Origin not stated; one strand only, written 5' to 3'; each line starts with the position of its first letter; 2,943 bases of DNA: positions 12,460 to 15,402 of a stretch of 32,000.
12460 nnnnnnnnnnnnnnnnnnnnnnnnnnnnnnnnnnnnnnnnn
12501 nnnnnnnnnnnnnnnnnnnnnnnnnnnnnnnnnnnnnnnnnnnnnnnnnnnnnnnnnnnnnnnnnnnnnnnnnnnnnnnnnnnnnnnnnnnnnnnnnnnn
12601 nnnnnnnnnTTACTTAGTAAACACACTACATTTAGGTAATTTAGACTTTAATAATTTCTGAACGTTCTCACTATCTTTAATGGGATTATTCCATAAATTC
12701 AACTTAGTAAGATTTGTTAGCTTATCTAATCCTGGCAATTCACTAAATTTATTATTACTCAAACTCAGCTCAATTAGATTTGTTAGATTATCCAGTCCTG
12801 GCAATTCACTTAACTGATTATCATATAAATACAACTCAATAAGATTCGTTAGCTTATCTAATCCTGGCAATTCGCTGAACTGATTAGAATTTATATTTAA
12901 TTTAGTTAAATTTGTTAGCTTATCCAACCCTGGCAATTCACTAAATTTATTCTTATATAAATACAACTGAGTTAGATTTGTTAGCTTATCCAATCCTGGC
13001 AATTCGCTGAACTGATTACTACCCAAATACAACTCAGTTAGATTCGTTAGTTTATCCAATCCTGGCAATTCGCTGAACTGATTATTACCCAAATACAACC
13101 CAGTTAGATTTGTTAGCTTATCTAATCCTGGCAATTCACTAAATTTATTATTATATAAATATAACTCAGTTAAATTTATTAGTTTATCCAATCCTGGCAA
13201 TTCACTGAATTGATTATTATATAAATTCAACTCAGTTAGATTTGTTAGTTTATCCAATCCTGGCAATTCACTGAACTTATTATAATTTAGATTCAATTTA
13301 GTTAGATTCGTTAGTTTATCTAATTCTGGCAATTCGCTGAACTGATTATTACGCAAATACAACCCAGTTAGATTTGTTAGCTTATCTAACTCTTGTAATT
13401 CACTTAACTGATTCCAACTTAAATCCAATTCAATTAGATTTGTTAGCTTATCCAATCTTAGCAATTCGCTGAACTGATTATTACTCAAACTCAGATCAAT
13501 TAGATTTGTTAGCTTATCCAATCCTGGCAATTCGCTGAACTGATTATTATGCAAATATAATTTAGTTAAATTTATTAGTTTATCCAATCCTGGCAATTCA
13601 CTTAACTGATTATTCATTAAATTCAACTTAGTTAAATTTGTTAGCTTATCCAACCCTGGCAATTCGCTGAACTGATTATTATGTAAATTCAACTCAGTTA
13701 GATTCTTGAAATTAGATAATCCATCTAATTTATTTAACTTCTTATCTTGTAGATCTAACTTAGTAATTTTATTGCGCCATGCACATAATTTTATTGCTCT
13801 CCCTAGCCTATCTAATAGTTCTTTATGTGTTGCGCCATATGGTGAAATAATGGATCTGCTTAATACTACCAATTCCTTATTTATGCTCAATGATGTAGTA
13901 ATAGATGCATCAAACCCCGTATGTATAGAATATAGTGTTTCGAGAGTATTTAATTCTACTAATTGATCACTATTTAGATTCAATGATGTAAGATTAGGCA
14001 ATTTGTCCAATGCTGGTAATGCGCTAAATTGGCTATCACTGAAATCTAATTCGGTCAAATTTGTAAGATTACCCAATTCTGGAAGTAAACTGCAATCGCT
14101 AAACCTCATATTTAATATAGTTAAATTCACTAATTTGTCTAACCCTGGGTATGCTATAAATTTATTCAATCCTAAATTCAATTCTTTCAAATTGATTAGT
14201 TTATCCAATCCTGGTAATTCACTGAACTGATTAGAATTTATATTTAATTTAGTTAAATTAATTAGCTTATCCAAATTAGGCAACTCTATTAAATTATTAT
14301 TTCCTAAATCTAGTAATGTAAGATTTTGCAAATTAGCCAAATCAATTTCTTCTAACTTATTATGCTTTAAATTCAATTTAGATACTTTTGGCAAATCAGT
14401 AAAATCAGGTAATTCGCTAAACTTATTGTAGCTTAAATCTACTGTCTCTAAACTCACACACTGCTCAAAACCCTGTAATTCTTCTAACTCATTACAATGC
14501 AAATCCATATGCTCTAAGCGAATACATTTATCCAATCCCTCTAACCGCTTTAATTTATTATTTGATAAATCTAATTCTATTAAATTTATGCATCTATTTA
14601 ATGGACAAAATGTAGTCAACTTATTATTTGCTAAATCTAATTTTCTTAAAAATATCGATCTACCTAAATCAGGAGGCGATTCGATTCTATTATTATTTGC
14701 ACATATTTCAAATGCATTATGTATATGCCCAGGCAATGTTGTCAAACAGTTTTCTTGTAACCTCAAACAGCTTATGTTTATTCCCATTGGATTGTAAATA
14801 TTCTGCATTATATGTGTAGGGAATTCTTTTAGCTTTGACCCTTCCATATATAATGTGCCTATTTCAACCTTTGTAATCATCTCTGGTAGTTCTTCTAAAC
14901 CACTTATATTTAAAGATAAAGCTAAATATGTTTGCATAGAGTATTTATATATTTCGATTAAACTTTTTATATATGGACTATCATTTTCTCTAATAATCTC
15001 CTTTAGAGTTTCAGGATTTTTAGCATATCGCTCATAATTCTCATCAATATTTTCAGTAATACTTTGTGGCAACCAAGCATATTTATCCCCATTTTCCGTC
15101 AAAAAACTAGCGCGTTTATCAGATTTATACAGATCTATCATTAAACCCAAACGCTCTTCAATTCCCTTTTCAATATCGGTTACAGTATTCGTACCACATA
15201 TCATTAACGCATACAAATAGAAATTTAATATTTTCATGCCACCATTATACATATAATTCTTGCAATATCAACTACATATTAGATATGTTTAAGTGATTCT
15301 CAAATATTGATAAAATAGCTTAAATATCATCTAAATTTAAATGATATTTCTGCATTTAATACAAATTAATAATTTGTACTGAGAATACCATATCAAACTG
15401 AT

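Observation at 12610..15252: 880-aa LRR protein of a different repeat class (22-residue, internalin-like) between ftsH and dnaB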

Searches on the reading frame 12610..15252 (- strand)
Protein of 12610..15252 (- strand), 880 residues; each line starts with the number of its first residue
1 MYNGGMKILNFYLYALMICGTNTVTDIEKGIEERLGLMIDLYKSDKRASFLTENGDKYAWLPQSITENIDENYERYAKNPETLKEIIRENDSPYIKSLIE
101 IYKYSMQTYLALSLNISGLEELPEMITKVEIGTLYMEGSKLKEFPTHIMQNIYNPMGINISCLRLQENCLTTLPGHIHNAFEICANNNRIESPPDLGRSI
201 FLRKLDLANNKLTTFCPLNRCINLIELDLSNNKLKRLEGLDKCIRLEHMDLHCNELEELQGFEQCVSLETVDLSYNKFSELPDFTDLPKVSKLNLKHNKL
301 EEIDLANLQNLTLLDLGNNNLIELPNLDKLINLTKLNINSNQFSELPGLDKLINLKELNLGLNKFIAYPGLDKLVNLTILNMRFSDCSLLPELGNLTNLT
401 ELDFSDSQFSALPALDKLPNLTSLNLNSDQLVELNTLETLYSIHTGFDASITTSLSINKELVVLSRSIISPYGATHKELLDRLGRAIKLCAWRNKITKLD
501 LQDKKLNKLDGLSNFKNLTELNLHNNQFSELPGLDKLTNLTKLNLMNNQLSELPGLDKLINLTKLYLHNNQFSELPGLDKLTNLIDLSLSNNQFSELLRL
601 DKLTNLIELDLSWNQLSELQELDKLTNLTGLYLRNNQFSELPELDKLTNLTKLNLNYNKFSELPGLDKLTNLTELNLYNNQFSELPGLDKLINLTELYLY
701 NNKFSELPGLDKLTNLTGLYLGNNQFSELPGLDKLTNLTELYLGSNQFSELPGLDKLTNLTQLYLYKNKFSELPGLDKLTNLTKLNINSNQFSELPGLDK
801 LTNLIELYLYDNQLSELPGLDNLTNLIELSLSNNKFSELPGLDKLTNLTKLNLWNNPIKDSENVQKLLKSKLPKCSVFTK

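Call 5: search_protein_families(library=pfam, proteins=[window:12610-15252:-], max_evalue=0.01)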
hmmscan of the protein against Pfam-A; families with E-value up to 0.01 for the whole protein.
window:12610-15252:- (880 aa): 7 families
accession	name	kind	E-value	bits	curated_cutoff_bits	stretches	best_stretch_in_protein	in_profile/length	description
PF12799.13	LRR_4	-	2.8e-95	310.6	27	18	714-755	1-43/44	Leucine Rich repeats (2 copies)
PF13855.12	LRR_8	-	7.7e-37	125.3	27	6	245-300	2-61/61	Leucine rich repeat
PF23952.1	LRR_EndoS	-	2.9e-23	82.7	27.9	1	226-319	27-116/116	Endo-beta-N-acetylglucosaminidase EndoS LRR domain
PF00560.39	LRR_1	-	3.5e-18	62.2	20.6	0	517-532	1-17/23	Leucine Rich Repeat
PF14580.12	LRR_9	-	1.1e-13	51.6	30.5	1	489-565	37-115/175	Leucine-rich repeat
PF23211.1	LRR_LRWD1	-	2.1e-07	31.3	28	0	497-573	24-99/190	Leucine-rich repeat and WD repeat-containing protein 1, LRR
PF24048.1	LRR_NXF1-5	-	6.4e-05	23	30.5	0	513-573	51-117/142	NXF1/2/3/5 leucine-rich repeat domain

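Call 7: find_encoding_contigs(protein=window:12610-15252:-, flank=10000, max_places=6)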
Protein window:12610-15252:- (880 aa): 1 contig read that carries it; 1 place shown.
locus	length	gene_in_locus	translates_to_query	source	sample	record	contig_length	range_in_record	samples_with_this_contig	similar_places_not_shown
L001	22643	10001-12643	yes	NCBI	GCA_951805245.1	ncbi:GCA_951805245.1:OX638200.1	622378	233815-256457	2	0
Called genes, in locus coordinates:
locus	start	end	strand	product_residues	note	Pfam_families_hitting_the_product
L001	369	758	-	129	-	PF02033:RBFA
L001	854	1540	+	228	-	-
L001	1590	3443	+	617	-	PF17854:FtsK_alpha, PF01580:FtsK_SpoIIIE, PF09397:FtsK_gamma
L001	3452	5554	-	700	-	-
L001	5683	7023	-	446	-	PF00560:LRR_1 (faint), PF23211:LRR_LRWD1 (faint), PF23598:LRR_14 (faint), PF13855:LRR_8 (weak), PF12799:LRR_4 (weak)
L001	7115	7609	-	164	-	-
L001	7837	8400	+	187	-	PF01281:Ribosomal_L9_N, PF03948:Ribosomal_L9_C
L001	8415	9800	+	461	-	PF00772:DnaB, PF03796:DnaB_C, PF13481:AAA_25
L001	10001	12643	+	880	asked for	-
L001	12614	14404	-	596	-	PF06480:FtsH_ext, PF05496:RuvB_N (faint), PF00004:AAA, PF17862:AAA_lid_3, PF01434:Peptidase_M41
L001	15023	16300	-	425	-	PF13520:AA_permease_2, PF00324:AA_permease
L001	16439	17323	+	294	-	PF05175:MTS (faint), PF13649:Methyltransf_25 (weak), PF13847:Methyltransf_31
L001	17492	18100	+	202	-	PF13462:Thioredoxin_4 (weak)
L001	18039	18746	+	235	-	PF01259:SAICAR_synt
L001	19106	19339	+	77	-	PF00550:PP-binding, PF14573:PP-binding_2 (weak)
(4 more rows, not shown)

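Call 9: find_homologous_proteins(query=window:12610-15252:-, max_evalue=0.00001)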
Query window:12610-15252:- (880 aa): 780 proteins with E <= 0.00001 among 8000 candidates; the best 120 are listed.
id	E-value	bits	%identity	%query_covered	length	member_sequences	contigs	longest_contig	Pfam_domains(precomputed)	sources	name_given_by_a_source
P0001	2.4e-142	494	47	69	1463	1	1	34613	PF23598.2,PF13306.13,PF00025.28,PF11467.14,PF08477.20,PF25556.2,PF13855.13,PF23211.1,PF25497.2,PF00560.40,PF12799.14,PF23286.1,PF16095.12,PF00071.29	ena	-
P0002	4.3e-120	421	44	56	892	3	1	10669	PF23598.2,PF00025.28,PF08477.20,PF13855.13,PF23211.1,PF13516.13,PF14580.13,PF00560.40,PF12799.14,PF16095.12,PF00071.29,PF23952.2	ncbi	ncbi:MAG: hypothetical protein EAZ20_12320, partial [Bacteroidetes bacterium]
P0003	3.8e-116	408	43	65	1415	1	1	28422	PF24048.2,PF23598.2,PF00025.28,PF08477.20,PF13855.13,PF23211.1,PF13516.13,PF14580.13,PF25497.2,PF00560.40,PF12799.14,PF16095.12,PF00071.29,PF23952.2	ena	-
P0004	6.0e-103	364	38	69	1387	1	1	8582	PF24048.2,PF23598.2,PF13306.13,PF08477.20,PF13855.13,PF23211.1,PF25497.2,PF25019.1,PF00560.40,PF12799.14,PF19960.7,PF23286.1,PF16095.12,PF00071.29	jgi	jgi:Leucine-rich repeat (LRR) protein/GTPase SAR1 family protein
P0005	1.2e-101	360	29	75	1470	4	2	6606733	PF23598.2,PF14580.13,PF00404.25,PF12799.14,PF13860.13,PF13855.13,PF23211.1,PF23952.2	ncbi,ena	-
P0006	2.4e-97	345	48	41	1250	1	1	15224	PF24048.2,PF23598.2,PF08477.20,PF25013.1,PF13855.13,PF13516.13,PF14580.13,PF25497.2,PF00560.40,PF12799.14,PF23286.1,PF16095.12,PF00071.29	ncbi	-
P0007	1.8e-96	342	27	75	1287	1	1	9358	PF23598.2,PF13516.13,PF14580.13,PF25019.1,PF00560.40,PF12799.14,PF13855.13,PF23211.1,PF23952.2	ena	-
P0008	1.7e-93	333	37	64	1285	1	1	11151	PF23598.2,PF13306.13,PF00025.28,PF08477.20,PF25013.1,PF13855.13,PF23211.1,PF14580.13,PF25497.2,PF25019.1,PF00560.40,PF12799.14,PF19960.7,PF23286.1,PF16095.12,PF00071.29,PF23952.2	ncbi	-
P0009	4.6e-92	328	27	70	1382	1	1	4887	PF23598.2,PF13927.13,PF12799.14,PF13855.13,PF23952.2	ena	-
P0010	5.9e-92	328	45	42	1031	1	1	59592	PF23598.2,PF00025.28,PF08477.20,PF25013.1,PF13855.13,PF23211.1,PF04670.19,PF13516.13,PF14580.13,PF25497.2,PF25019.1,PF00560.40,PF12799.14,PF23286.1,PF16095.12,PF00071.29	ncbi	-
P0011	2.7e-90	322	47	41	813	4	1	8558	PF23598.2,PF13516.13,PF20530.4,PF14580.13,PF00560.40,PF12799.14,PF13855.13,PF23211.1,PF23952.2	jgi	jgi:internalin A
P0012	4.0e-90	321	35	76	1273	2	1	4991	PF23598.2,PF13306.13,PF08477.20,PF25013.1,PF13855.13,PF23211.1,PF14580.13,PF25497.2,PF25019.1,PF00560.40,PF12799.14,PF19960.7,PF23286.1,PF16095.12,PF00071.29,PF23952.2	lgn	-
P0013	2.9e-87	312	35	76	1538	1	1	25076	PF23598.2,PF25019.1,PF00560.40,PF12799.14,PF20703.4,PF23286.1,PF13855.13,PF23211.1,PF13191.13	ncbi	-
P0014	5.5e-86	308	36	55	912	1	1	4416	PF23598.2,PF14580.13,PF08191.18,PF12799.14,PF13855.13,PF23211.1,PF23952.2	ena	-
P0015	1.3e-84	303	41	61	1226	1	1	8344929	PF23598.2,PF13229.13,PF13306.13,PF00025.28,PF08477.20,PF15695.11,PF13676.12,PF13855.13,PF04670.19,PF13516.13,PF14580.13,PF25497.2,PF25019.1,PF00560.40,PF12799.14,PF23286.1,PF16095.12,PF00071.29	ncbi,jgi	ncbi:leucine-rich repeat domain-containing protein [Nostoc sp. DSM 114159]|jgi:internalin A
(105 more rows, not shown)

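Call 31: predict_structure(alignment_id=A1)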
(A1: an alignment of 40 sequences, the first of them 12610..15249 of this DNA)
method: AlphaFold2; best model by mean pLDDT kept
length: 879 residues; sequences in the alignment: 40
mean_pLDDT: 77.0   pTM: 0.57
mean pLDDT of the five models: 77.0, 76.1, 75.9, 75.1, 74.0
residues with pLDDT >= 90: 478; 70-90: 117; 50-70: 75; < 50: 209
segments of 3 or more residues with pLDDT < 50: 1-8, 14-26, 35-37, 39-79, 89-198, 446-457, 462-472, 874-879
pLDDT, mean of each block of 10 residues (from residue 1): 40 45 48 47 39 34 32 45 49 45 40 33 26 24 25 30 37 34 32 42 78 75 91 90 94 93 94 95 91 97 95 98 96 98 95 97 89 96 81 92 82 84 71 57 49 42 44 59 65 77 83 92 94 96 97 97 98 97 98 95 98 96 97 96 96 98 97 98 97 98 97 98 97 98 97 98 98 96 98 95 98 93 96 91 89 86 71 44
secondary structure, 60 per line:
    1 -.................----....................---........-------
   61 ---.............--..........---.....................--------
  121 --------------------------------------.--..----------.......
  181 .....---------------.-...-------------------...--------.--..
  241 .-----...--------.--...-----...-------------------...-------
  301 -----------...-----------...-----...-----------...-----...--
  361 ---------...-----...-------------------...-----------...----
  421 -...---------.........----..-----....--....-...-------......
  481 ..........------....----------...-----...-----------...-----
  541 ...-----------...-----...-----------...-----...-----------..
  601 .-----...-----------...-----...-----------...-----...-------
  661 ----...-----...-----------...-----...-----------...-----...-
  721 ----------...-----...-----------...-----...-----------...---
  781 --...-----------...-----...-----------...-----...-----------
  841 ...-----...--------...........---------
elements in order (helices of 4 or more, strands of 3 or more residues): H2-18 H23-42 H46-53 H64-76 H79-88 H92-112 H174-185 E203-205 E225-227 E247-249 E269-271 E291-293 E312-314 E334-336 E356-358 E378-380 E400-402 E422-424 H434-442 E454-457 E460-463 H475-490 E497-500 E519-521 E541-543 E563-565 E585-587 E607-609 E629-631 E651-653 E673-675 E695-697 E717-719 E739-741 E761-763 E783-785 E805-807 E827-829 E849-851 H860-870

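Call 32: search_solved_structures(query=window:12610-15249:-, max_evalue=1e-10)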
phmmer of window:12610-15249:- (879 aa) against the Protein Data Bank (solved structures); distinct sequences matched with E-value up to 1e-10: 116 (the best 60 are shown).
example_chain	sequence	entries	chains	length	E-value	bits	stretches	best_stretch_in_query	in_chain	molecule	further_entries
2omt_A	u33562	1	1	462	1.8e-53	185.2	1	515-853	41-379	Internalin-A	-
2omx_A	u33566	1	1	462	2.7e-53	184.6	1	515-853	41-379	Internalin-A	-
8h62_A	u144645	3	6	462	1.7e-52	181.9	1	515-853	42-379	Internalin A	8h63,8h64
1o6s_A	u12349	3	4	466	1.8e-52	181.9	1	515-853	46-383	INTERNALIN A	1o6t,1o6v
2omu_A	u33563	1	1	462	2.3e-52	181.5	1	515-853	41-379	Internalin-A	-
2omy_A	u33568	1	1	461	2.6e-52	181.4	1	515-853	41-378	Internalin-A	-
5il7_A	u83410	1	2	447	6.6e-52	180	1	532-859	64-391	Rab family protein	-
2omz_A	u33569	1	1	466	2.7e-51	178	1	515-853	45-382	Internalin-A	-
2omv_A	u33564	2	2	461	5.2e-51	177.1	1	515-853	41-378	Internalin-A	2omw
6hlu_A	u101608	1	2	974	6.3e-51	176.8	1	532-859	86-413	Rab family protein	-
8r4b_A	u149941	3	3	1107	7.7e-51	176.5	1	532-859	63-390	Rab family protein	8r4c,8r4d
4r6g_A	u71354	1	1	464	9.8e-41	143.1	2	537-834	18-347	leucine rich repeats DLRR_K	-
5a5c_A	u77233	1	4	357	1.9e-38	135.5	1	538-769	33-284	LRRTM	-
4r5d_A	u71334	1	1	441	3.3e-36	128.1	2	529-749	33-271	Leucine rich repeat protein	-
4fmz_A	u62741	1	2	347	2.3e-35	125.3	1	513-803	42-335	Internalin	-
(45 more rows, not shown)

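Call 35: fold_search(model_id=the predicted structure, library=pdb)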
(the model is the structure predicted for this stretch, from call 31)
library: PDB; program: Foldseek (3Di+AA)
matches with E <= 10: 986; with E <= 0.001: 670
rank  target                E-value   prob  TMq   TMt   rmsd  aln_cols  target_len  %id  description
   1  9btp                  9.8e-22  1.00  0.23  0.40  15.9       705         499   20  Structure of human SHOC2 in complex with a small molecule inhibitor (S)-5 (released 2025-04-02)
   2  7tvg                  1.3e-21  1.00  0.22  0.35  14.8       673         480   22  Crystal Structure of SHOC2 to a resolution of 2.4 Angstrom (released 2022-05-04)
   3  9btm_B                1.8e-21  1.00  0.27  0.48  14.0       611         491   23  NRas 1-169 Q61R in Complex with Shoc2 80-582 (released 2025-04-02)
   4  7sd1_A                4.2e-21  1.00  0.38  0.65  12.0       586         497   24  Crystal structure of SHOC2 (released 2022-04-20)
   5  7t7a_B                4.8e-21  1.00  0.26  0.46  14.4       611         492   23  Crystal Structure of Human SHOC2: A Leucine-Rich Repeat Protein (released 2022-05-04)
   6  7sd1_B                5.2e-21  1.00  0.23  0.41  13.9       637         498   21  Crystal structure of SHOC2 (released 2022-04-20)
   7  7txh_E                6.4e-21  1.00  0.27  0.46  12.8       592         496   26  Human MRas Q71R in complex with human Shoc2 LRR domain M173I and human PP1Ca (released 2022-06-22)
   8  7tvf_A                9.7e-21  1.00  0.27  0.45  14.1       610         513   23  Crystal structure of the SHOC2-MRAS-PP1CA (SMP) complex to a resolution of 2.17 Angstrom (released 2022-05-04)
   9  7tyg_A                1.1e-20  1.00  0.26  0.45  14.4       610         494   23  Structure of the human leucine rich repeat protein SHOC2, residues 80-582 (released 2022-06-22)
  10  9btn_A                1.1e-20  1.00  0.28  0.45  12.8       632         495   24  Structure of human SHOC2 in complex with a cyclic peptide (released 2025-04-02)
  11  7upi_C                1.1e-20  1.00  0.22  0.34  15.9       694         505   21  Cryo-EM structure of SHOC2-PP1c-MRAS holophosphatase complex (released 2022-05-04)
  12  7sd1_C                1.5e-20  1.00  0.23  0.40  13.1       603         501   22  Crystal structure of SHOC2 (released 2022-04-20)
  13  6s6q_A                1.7e-20  1.00  0.36  0.38  14.9       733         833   26  Crystal structure of the LRR ectodomain of the plant membrane receptor kinase GASSHO1/SCHENGEN3 from Arabidopsis thali (released 2020-01-29)
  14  9ijj_4X               1.9e-20  1.00  0.27  0.32  12.4       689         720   23  In situ structure of the central apparatus in mouse sperm axoneme. (released 2025-06-04)
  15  7t7a_A                2.2e-20  1.00  0.23  0.40  15.6       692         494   20  Crystal Structure of Human SHOC2: A Leucine-Rich Repeat Protein (released 2022-05-04)
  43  5il7_A                3.7e-16  1.00  0.39  0.74   3.5       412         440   30  Leucine rich repeat domain of the Chlorobium tepidum Roco protein (released 2016-03-16)
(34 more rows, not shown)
